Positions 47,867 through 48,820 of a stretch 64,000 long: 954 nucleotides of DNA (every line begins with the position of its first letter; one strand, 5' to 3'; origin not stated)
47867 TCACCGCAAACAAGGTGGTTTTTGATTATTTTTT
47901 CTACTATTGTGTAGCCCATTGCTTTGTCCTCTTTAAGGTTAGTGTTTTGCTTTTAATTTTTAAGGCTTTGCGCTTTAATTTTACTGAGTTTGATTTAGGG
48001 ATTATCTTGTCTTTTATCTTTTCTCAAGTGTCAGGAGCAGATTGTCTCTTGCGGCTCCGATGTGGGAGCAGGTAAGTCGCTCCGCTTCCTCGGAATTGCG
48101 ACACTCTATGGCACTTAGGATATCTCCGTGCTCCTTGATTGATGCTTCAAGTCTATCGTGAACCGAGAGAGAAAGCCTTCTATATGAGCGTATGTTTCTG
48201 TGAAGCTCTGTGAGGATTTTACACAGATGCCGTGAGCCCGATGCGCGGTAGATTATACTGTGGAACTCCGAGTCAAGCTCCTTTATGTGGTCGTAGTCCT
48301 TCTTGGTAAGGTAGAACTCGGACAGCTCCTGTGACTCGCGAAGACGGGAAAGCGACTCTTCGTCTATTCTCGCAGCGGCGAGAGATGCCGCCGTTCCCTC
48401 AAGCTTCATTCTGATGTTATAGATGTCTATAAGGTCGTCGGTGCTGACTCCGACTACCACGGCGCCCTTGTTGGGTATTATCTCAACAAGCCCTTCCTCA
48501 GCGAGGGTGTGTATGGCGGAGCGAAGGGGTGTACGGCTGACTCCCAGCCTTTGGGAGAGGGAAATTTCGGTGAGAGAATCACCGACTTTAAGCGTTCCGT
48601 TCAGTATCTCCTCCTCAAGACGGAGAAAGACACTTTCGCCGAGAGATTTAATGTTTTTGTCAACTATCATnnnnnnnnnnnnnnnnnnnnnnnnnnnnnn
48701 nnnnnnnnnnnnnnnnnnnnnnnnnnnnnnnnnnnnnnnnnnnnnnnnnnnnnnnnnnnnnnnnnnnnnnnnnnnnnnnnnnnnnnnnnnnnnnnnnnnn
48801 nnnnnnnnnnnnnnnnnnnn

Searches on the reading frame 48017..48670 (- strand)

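Call 84: search_protein_families(library=pfam, proteins=[window:48017-48670:-], max_evalue=0.00001)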
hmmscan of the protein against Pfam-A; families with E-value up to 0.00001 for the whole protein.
window:48017-48670:- (218 aa): 2 families
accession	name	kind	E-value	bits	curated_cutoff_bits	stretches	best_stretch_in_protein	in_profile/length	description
PF07729.17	FCD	-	2.1e-28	99.7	24.3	1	82-205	1-124/125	FCD domain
PF00392.27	GntR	-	7.1e-17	61.3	27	1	12-72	3-64/64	Bacterial regulatory proteins, gntR family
